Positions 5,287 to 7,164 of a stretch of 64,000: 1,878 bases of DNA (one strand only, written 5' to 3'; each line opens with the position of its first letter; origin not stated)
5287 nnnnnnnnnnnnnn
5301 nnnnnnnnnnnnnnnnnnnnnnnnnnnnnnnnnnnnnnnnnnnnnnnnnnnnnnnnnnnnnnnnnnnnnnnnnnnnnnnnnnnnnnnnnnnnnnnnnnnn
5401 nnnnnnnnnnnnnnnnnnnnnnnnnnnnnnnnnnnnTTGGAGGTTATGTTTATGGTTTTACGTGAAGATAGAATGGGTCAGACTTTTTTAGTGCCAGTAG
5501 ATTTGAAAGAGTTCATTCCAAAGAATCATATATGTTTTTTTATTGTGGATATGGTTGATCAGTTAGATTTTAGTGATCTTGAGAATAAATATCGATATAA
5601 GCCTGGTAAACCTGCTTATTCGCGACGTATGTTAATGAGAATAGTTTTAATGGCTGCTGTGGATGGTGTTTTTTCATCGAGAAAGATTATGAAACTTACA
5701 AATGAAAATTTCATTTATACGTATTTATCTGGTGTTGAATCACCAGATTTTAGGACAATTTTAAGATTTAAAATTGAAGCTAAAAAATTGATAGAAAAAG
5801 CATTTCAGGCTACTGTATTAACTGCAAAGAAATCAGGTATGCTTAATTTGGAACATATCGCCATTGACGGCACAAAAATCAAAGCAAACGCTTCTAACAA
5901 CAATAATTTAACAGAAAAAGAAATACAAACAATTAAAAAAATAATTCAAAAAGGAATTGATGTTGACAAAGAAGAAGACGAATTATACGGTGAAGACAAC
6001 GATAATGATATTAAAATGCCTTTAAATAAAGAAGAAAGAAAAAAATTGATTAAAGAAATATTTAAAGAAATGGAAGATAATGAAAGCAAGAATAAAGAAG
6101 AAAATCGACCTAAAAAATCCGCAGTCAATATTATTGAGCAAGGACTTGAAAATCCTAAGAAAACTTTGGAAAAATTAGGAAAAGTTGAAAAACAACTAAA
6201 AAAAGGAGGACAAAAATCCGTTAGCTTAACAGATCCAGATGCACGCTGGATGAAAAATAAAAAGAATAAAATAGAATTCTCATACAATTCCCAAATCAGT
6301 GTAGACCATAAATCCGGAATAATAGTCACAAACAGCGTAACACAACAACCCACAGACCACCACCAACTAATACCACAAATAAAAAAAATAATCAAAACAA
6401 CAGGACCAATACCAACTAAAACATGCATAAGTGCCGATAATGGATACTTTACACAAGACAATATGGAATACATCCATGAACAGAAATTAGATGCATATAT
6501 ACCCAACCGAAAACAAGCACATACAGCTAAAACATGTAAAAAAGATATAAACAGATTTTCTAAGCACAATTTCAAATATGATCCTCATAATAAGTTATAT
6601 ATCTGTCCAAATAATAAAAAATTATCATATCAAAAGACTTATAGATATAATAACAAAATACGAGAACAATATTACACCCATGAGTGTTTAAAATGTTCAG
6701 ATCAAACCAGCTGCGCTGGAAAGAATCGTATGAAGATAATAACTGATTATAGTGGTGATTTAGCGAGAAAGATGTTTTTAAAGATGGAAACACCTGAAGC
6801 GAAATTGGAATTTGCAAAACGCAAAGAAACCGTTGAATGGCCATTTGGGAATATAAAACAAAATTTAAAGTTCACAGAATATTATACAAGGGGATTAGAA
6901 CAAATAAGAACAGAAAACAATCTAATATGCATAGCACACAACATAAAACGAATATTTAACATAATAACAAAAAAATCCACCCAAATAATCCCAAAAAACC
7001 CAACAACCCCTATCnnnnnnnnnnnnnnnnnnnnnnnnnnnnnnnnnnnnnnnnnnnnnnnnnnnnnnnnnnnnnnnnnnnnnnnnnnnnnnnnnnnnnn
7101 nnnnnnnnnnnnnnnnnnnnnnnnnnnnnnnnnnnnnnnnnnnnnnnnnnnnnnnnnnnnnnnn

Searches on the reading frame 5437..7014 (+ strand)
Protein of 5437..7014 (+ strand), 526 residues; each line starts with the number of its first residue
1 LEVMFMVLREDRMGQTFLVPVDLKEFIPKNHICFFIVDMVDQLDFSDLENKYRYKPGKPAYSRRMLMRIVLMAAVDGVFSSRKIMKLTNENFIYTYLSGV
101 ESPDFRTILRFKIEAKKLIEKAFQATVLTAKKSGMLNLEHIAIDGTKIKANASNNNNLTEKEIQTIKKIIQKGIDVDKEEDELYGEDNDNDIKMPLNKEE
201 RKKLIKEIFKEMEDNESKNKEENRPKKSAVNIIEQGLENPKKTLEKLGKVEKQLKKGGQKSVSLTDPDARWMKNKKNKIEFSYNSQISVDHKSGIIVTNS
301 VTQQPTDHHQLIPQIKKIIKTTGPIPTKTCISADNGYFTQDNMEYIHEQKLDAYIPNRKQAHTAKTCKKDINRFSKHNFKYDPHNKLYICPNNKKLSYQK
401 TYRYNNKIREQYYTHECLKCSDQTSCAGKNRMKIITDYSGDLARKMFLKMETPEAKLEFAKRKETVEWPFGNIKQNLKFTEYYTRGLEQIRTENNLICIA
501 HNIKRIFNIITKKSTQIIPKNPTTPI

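Call 4: search_protein_families(library=pfam, proteins=[window:5437-7014:+], max_evalue=0.01)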
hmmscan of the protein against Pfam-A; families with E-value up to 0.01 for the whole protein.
window:5437-7014:+ (526 aa): 3 families
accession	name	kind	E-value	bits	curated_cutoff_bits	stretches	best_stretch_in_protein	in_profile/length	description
PF13751.12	DDE_Tnp_1_6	-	1.3e-18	67.9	25.1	1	389-506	1-124/125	Transposase DDE domain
PF01609.27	DDE_Tnp_1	-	8.8e-14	52.2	23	1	267-503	21-200/200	Transposase DDE domain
PF05598.16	DUF772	-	5.6e-11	42.7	23.1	1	57-125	1-73/74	Transposase domain (DUF772)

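Call 6: search_protein_families(library=ncbifam, proteins=[window:5437-7014:+], max_evalue=0.01)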
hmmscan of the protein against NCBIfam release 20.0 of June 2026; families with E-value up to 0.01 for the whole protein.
window:5437-7014:+ (526 aa): 6 families
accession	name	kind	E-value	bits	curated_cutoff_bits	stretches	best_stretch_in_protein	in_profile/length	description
NF033551.1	transpos_IS1182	equivalog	5.9e-117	391.5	270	1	13-508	4-487/488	IS1182 family transposase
NF033581.1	transpos_IS5_4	equivalog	2.1e-21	76.6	140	2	49-375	22-240/285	IS5 family transposase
NF033593.1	transpos_ISNCY_1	equivalog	8.8e-16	57.6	325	1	258-359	275-379/444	ISNCY family transposase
NF033579.1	transpos_IS5_2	equivalog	1.2e-10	41.4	140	1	270-371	125-228/289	IS5 family transposase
NF033580.1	transpos_IS5_3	equivalog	0.00067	19.3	110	0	285-369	130-212/258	IS5 family transposase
NF033520.1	transpos_IS982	equivalog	0.005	16.4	130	0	292-369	122-193/243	IS982 family transposase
